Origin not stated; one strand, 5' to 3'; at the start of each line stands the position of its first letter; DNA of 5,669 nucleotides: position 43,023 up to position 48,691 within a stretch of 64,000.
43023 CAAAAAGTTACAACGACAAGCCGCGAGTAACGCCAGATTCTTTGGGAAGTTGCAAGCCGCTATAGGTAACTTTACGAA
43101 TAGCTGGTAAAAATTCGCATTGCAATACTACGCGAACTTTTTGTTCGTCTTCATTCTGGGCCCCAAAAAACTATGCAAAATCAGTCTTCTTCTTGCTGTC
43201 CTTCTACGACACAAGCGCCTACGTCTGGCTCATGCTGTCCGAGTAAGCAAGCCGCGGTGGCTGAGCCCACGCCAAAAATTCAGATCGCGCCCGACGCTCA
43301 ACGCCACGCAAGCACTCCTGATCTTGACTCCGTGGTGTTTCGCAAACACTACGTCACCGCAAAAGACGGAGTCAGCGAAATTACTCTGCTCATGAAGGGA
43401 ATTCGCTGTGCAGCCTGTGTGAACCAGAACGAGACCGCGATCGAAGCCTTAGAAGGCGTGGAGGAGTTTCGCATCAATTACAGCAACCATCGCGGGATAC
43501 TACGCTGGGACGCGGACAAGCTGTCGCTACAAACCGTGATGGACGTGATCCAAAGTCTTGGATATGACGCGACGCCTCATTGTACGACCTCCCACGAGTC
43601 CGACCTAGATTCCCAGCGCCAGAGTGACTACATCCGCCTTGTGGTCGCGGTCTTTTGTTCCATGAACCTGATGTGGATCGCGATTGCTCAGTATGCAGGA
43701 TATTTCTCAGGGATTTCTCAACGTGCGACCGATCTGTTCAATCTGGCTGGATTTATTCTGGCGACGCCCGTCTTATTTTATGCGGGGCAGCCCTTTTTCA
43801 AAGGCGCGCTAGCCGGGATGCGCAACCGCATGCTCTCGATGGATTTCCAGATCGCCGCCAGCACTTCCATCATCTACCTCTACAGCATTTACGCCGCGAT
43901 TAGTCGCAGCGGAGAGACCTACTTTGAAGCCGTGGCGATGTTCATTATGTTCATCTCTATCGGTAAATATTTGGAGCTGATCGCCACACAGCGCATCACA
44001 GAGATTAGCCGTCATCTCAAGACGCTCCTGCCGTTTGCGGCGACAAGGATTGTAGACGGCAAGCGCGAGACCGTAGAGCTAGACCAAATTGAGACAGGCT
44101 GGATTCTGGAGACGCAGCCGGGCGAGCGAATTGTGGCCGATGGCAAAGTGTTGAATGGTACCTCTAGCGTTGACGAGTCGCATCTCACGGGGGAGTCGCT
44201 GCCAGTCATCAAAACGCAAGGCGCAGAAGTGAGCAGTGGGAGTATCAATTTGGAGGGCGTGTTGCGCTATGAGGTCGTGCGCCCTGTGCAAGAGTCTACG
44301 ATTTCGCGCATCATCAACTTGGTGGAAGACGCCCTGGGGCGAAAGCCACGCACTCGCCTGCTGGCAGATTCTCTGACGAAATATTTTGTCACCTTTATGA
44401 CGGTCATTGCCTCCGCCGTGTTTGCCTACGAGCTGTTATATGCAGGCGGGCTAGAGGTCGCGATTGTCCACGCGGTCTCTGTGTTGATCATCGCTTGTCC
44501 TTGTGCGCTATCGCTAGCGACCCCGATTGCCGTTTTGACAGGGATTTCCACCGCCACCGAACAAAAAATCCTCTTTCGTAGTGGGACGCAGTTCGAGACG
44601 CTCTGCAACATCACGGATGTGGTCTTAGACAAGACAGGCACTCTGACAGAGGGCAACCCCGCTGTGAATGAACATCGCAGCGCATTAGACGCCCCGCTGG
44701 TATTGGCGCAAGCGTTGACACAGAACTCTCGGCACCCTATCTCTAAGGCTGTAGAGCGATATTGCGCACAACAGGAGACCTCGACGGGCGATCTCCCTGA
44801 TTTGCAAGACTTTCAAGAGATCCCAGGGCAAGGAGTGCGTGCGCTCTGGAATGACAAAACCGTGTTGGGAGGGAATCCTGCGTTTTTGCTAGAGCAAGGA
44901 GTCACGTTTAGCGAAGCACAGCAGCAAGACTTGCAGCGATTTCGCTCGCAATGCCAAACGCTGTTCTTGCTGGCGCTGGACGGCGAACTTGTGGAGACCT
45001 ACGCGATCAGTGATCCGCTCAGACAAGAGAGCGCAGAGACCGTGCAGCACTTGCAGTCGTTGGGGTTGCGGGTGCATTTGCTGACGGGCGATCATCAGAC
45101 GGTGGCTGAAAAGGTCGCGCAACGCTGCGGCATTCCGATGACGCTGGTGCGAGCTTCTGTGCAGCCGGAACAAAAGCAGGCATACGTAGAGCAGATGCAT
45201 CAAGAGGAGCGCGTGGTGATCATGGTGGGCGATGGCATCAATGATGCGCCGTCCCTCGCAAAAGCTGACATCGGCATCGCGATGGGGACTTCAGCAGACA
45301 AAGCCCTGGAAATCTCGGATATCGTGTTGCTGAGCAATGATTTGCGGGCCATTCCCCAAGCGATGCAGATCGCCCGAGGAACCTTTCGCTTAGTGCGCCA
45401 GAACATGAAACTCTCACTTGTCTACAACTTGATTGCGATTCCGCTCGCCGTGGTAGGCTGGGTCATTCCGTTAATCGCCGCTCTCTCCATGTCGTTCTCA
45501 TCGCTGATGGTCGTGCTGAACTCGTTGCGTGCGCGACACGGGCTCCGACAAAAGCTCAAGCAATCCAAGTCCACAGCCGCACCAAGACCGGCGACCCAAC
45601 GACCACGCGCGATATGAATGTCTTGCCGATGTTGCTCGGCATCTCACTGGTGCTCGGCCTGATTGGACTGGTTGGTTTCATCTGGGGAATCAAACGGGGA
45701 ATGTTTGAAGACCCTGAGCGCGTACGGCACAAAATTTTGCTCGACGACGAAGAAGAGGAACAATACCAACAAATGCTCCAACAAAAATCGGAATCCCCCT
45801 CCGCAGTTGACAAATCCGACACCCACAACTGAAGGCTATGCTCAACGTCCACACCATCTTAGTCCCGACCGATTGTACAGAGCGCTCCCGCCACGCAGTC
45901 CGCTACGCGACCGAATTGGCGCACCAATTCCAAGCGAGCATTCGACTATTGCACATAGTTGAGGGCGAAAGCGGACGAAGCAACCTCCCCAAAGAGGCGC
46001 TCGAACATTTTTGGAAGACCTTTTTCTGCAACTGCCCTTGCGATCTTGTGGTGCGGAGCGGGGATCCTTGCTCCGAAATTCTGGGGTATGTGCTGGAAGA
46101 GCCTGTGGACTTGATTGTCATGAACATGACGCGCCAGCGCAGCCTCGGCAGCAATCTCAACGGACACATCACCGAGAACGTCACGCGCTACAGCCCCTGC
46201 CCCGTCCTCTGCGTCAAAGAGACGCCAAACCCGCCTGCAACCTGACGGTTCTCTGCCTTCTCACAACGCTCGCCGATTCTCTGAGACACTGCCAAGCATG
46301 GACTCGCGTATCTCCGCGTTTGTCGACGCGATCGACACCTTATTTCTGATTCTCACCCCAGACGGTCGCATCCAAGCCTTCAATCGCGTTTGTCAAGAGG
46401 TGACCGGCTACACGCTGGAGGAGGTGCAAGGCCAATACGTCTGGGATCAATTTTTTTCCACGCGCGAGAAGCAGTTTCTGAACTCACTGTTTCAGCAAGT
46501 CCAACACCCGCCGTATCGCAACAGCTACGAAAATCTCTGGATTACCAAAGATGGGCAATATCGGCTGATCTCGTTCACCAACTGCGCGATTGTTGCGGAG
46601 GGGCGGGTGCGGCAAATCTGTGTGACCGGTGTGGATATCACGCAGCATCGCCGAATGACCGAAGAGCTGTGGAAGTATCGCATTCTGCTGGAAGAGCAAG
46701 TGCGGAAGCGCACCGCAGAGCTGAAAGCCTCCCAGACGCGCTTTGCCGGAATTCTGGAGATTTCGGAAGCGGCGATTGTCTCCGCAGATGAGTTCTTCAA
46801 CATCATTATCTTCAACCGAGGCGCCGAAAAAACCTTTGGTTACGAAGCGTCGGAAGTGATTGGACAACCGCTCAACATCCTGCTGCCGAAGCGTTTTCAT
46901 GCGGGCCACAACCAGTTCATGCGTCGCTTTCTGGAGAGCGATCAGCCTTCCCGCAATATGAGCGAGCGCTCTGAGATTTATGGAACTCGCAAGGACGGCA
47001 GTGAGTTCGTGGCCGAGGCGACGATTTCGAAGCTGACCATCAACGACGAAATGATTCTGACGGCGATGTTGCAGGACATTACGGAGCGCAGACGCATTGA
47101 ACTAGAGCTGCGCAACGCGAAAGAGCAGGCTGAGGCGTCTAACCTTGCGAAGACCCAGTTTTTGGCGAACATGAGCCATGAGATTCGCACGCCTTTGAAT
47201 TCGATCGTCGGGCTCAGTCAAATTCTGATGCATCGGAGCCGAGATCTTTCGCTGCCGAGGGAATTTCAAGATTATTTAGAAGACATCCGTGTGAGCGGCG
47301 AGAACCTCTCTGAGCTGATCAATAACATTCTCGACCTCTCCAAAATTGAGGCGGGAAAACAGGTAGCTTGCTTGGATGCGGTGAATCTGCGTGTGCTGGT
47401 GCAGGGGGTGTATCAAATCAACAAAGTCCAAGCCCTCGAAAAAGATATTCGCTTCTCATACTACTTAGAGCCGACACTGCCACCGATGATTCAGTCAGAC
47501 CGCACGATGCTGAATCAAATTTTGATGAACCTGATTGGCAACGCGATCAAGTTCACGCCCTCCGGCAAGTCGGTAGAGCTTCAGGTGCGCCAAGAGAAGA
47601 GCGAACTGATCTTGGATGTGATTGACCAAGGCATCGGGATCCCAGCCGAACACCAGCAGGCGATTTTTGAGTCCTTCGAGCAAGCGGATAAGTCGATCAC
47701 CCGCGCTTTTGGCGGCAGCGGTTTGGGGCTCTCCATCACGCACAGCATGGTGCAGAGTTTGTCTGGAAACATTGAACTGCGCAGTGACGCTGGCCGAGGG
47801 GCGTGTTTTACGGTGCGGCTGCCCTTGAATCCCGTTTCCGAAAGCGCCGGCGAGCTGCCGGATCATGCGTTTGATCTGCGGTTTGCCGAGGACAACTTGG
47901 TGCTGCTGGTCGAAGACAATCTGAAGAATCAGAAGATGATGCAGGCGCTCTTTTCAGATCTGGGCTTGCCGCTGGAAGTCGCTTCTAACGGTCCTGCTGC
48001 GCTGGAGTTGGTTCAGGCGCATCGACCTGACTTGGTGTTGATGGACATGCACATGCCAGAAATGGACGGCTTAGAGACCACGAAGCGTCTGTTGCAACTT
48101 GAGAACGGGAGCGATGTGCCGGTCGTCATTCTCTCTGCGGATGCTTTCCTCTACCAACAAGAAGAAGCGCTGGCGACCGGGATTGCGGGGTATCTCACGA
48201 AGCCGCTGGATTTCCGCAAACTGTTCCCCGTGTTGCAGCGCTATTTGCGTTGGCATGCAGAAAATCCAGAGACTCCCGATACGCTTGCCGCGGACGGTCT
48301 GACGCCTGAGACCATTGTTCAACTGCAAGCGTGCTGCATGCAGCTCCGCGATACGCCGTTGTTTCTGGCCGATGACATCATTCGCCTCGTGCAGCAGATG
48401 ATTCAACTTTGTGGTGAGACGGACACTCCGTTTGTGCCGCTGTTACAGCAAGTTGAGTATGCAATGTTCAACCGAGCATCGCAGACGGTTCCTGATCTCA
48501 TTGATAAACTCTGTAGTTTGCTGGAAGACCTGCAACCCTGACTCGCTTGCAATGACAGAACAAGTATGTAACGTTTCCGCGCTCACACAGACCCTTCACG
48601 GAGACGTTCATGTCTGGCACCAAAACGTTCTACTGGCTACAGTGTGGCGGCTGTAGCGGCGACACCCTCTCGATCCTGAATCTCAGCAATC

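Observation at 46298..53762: Cytoplasmic [NiFe] hydrogenase embedded in a three-kinase phosphorelay with no DNA-binding output: candidate H2-sensing module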

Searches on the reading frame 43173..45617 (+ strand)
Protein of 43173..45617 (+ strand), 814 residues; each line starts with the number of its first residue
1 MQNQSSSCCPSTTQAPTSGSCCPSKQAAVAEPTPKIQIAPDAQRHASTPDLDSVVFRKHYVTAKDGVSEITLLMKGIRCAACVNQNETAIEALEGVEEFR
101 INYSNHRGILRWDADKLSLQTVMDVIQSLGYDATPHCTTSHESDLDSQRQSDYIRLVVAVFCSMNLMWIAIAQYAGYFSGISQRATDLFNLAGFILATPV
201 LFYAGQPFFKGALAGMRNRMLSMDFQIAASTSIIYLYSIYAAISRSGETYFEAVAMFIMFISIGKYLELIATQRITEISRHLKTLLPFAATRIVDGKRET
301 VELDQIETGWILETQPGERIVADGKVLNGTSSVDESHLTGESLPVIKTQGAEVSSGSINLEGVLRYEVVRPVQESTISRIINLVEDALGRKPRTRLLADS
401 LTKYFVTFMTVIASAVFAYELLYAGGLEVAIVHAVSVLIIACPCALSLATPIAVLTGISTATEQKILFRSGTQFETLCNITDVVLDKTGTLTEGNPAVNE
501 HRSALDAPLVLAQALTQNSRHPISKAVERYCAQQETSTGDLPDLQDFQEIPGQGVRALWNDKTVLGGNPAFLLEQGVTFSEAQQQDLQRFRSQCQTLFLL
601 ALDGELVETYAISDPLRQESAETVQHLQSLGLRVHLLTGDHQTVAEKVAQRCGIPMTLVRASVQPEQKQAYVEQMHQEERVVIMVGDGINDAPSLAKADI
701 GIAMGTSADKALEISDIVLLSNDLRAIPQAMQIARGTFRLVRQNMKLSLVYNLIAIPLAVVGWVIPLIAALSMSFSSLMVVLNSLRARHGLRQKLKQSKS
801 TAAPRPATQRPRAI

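Call 4: search_protein_families(library=pfam, proteins=[window:43173-45617:+], max_evalue=0.01)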
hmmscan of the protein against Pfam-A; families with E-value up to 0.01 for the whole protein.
window:43173-45617:+ (814 aa): 5 families
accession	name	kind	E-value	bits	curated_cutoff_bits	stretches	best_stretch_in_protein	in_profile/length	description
PF00122.25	E1-E2_ATPase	-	3.3e-50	170.6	28.1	1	286-462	3-179/181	E1-E2 ATPase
PF00702.32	Hydrolase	-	1.7e-30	107.3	26.4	1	483-699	4-191/191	haloacid dehalogenase-like hydrolase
PF00403.32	HMA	-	1.4e-07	32.3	24.8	1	72-132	2-62/62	Heavy-metal-associated domain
PF08282.18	Hydrolase_3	-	3.6e-07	30.6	20.9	1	671-730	195-254/255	haloacid dehalogenase-like hydrolase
PF17272.7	DUF5337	-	0.0074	16.6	27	0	146-195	5-56/74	Family of unknown function (DUF5337)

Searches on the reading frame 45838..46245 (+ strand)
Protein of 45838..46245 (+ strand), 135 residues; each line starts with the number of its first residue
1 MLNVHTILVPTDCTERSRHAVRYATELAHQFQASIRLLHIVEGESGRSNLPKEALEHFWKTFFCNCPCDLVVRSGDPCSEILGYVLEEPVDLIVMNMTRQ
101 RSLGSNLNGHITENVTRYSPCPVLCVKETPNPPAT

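Call 4: search_protein_families(library=pfam, proteins=[window:45838-46245:+], max_evalue=0.01)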
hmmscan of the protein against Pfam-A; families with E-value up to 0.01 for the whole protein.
window:45838-46245:+ (135 aa): 1 family
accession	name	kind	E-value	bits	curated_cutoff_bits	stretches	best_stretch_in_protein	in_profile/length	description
PF00582.32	Usp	-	7.3e-20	72.4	24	2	70-127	84-141/141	Universal stress protein family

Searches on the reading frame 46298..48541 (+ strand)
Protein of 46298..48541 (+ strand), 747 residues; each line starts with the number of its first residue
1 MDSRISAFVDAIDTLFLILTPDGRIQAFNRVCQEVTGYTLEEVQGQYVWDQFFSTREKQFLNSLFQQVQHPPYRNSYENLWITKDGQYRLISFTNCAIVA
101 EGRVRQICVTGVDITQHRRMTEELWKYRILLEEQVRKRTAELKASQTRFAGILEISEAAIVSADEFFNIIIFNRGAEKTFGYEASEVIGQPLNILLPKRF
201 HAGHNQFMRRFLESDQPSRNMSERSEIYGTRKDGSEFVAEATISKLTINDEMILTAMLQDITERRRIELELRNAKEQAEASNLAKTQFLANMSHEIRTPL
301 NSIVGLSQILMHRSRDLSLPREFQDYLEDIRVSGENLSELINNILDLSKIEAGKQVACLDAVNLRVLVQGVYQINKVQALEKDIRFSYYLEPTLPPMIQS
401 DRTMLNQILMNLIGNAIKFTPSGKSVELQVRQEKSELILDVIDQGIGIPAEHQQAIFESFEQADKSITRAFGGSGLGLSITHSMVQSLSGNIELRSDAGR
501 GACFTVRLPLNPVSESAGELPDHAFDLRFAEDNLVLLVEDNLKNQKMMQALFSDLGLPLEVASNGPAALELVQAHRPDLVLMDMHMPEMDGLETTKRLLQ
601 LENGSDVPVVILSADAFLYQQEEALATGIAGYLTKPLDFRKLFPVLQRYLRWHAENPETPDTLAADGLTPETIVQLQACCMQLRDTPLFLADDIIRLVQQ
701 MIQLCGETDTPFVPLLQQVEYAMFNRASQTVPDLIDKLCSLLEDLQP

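Call 4: search_protein_families(library=pfam, proteins=[window:46298-48541:+], max_evalue=0.01)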
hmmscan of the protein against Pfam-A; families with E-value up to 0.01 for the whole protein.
window:46298-48541:+ (747 aa): 9 families
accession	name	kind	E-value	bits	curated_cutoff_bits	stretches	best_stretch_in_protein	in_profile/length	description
PF13426.13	PAS_9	-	2.2e-27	95.8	27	2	159-263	3-103/103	PAS domain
PF02518.31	HATPase_c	-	7.3e-27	94.5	26.4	1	401-511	2-110/111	Histidine kinase-, DNA gyrase B-, and HSP90-like ATPase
PF00072.30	Response_reg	-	3.4e-25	88.8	30.2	1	535-643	1-107/111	Response regulator receiver domain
PF00512.31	HisKA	-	8.7e-22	77.4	26.9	1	284-353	1-66/66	His Kinase A (phospho-acceptor) domain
PF00989.32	PAS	-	9.9e-22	77.5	22.6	2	4-114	2-113/113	PAS fold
PF08448.16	PAS_4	-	9.8e-13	48.7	23.1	2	156-266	4-110/110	PAS fold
PF13188.13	PAS_8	-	7.8e-07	29.2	21.8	0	4-54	2-52/65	PAS domain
PF24820.1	Diguanyl_cycl_sensor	-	3.9e-06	27.2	28.1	0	9-69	2-61/109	Diguanylate cyclase-like sensor domain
PF08447.18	PAS_3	-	0.00012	22.7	25.6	1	29-105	5-83/89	PAS fold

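Call 47: search_protein_families(library=ncbifam, proteins=[window:46298-48541:+], max_evalue=0.001)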
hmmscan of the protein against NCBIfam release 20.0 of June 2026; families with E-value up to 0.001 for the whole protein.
window:46298-48541:+ (747 aa): 165 families (the best 25 are shown)
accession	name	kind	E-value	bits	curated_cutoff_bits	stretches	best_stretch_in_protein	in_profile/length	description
TIGR02956.1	TMAO_torS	equivalog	1.2e-96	324.9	676.5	1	269-667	448-837/967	TMAO reductase system sensor histidine kinase/response regulator TorS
NF008318.0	PRK11107.1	equivalog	2.6e-89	300.5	890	2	269-515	277-523/920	two-component sensor histidine kinase BarA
NF041947.1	LuxQ_Vibrio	equivalog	1.5e-87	294.4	1200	1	141-649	343-838/843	quorum-sensing autoinducer 2 sensor kinase/phosphatase LuxQ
NF008302.0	PRK11091.1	equivalog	6.2e-81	272.7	838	1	254-660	259-653/779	aerobic respiration two-component sensor histidine kinase ArcB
NF038297.2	hybrid_HK_HrmK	equivalog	4.5e-79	266.7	725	1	253-649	203-607/607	hybrid histidine kinase/response regulator HrmK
NF011874.0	PRK15347.1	equivalog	6.2e-79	266.1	852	2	269-514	382-618/921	two component system sensor kinase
NF047874.1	MASE3_PAS_HK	subfamily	4.2e-69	234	560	1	133-516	251-631/655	MASE3 domain-containing sensor histidine kinase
NF046044.1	PnpS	equivalog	3e-68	230.6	400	1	129-509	37-390/390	two-component system histidine kinase PnpS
NF045901.1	HisKinLetSLeg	equivalog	2.1e-67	227.9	1650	2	260-511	270-519/906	two-component system sensor histidine kinase LetS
NF008099.0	PRK10841.1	equivalog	7.5e-61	206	920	2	254-511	439-691/949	two-component system sensor histidine kinase RcsC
NF008543.0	PRK11466.1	equivalog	3.7e-58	197.1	982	1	243-660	402-808/914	TMAO reductase system sensor histidine kinase/response regulator TorS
NF041832.1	near_NosP_CTERM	subfamily_domain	1.1e-54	186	400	1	279-646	1-366/370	NahK/ErcS family hybrid sensor histidine kinase/response regulator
NF033092.0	HK_WalK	equivalog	1.6e-52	178.9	725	1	131-510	242-594/594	cell wall metabolism sensor histidine kinase WalK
TIGR02966.1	phoR_proteo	equivalog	2.5e-52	178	334.2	1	144-508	3-333/333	phosphate regulon sensor histidine kinase PhoR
NF008468.0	PRK11360.1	equivalog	5.2e-52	177.1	646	1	140-514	261-612/616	two-component system sensor histidine kinase AtoS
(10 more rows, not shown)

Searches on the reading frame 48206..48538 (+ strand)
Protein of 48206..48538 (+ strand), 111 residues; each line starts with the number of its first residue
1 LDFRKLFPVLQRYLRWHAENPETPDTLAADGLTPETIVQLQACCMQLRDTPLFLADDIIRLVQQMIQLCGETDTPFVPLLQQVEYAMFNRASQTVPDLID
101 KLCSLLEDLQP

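Call 46: search_protein_families(library=pfam, proteins=[window:48206-48538:+], max_evalue=10)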
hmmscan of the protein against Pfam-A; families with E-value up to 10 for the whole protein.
seq(111 aa): 0 families

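Call 83: predict_structure(protein=window:48212-48538:+)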
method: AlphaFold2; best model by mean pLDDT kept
length: 109 residues; sequences in the alignment: 1
mean_pLDDT: 71.6   pTM: 0.58
mean pLDDT of the five models: 71.6, 71.4, 68.0, 61.5, 52.8
residues with pLDDT >= 90: 0; 70-90: 71; 50-70: 23; < 50: 15
segments of 3 or more residues with pLDDT < 50: 1-3, 18-24
pLDDT, mean of each block of 10 residues (from residue 1): 48 51 53 76 82 83 78 79 82 84 70
secondary structure, 60 per line:
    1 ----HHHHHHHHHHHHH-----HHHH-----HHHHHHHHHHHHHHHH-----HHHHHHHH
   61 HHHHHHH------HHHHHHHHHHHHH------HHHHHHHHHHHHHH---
elements in order: H5-17 H23-26 H32-47 H53-67 H74-86 H93-106

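Call 85: fold_search(model_id=the predicted structure, library=pdb)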
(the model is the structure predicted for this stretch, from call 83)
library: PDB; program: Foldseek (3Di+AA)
matches with E <= 10: 251; with E <= 0.001: 0
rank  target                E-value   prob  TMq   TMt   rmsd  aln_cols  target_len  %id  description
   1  1wn0_C                2.6e-01  0.97  0.56  0.46   7.8       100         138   15  Crystal Structure of Histidine-containing Phosphotransfer Protein, ZmHP2, from maize (released 2005-01-25)
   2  1yvi_B                4.1e-01  0.85  0.55  0.46   9.9       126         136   10  X-RAY STRUCTURE OF PUTATIVE HISTIDINE-CONTAINING PHOSPHOTRANSFER PROTEIN FROM RICE, AK104879 (released 2005-02-22)
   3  1yvi_A                4.6e-01  0.91  0.55  0.44   7.4       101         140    9  X-RAY STRUCTURE OF PUTATIVE HISTIDINE-CONTAINING PHOSPHOTRANSFER PROTEIN FROM RICE, AK104879 (released 2005-02-22)
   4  7c1i_A                7.6e-01  0.51  0.41  0.39   9.6       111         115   15  Crystal structure of histidine-containing phosphotransfer protein B (HptB) from Pseudomonas aeruginosa PAO1 (released 2020-11-04)
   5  1sr2_MODEL_1_A        8.0e-01  0.54  0.41  0.39   8.1        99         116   15  Solution structure of the Escherichia coli YojN Histidine-Phosphotransferase (HPt) domain (released 2004-10-26)
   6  1wn0_B                9.5e-01  0.75  0.55  0.49   6.8       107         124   11  Crystal Structure of Histidine-containing Phosphotransfer Protein, ZmHP2, from maize (released 2005-01-25)
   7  9k8d_B                1.1e+00  0.69  0.46  0.56   3.9        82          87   16  Cryo-EM structure of C3 symmetric interface of designed zinc-induced tetrahedron Cage-t32-Zn1-HEHE-34 (released 2025-10-29)
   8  8j5k_Q                1.1e+00  0.60  0.49  0.39   6.1       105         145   12  Structural insights into photosystem II supercomplex and trimeric FCP antennae of a centric diatom Cyclotella meneghin (released 2023-12-20)
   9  9k8d_A                1.3e+00  0.92  0.57  0.71   2.6        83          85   13  Cryo-EM structure of C3 symmetric interface of designed zinc-induced tetrahedron Cage-t32-Zn1-HEHE-34 (released 2025-10-29)
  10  6jlu_Q                1.3e+00  0.54  0.48  0.38   6.0       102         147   13  Structure of PSII-FCP supercomplex from a centric diatom Chaetoceros gracilis at 3.02 angstrom resolution (released 2019-07-31)
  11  4pac                  1.4e+00  0.63  0.55  0.41  10.7       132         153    8  Crystal Structure of Histidine-containing Phosphotransfer Protein AHP2 from Arabidopsis thaliana (released 2015-05-20)
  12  7vd5_Q                1.4e+00  0.51  0.47  0.37   6.1       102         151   13  Structure of C2S2M2-type PSII-FCPII supercomplex from diatom (released 2022-03-02)
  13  8den_A                1.6e+00  0.89  0.56  0.57   3.7        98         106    8  Heme-Free Cytochrome Variant ApoCyt (released 2022-07-06)
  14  8sjh_B                1.7e+00  0.89  0.56  0.54   4.8        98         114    9  Zn-Bound Structure of Computationally Designed Homotrimer TP1 (released 2023-07-05)
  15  8sjh_A                1.7e+00  0.87  0.55  0.56   5.2        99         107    8  Zn-Bound Structure of Computationally Designed Homotrimer TP1 (released 2023-07-05)
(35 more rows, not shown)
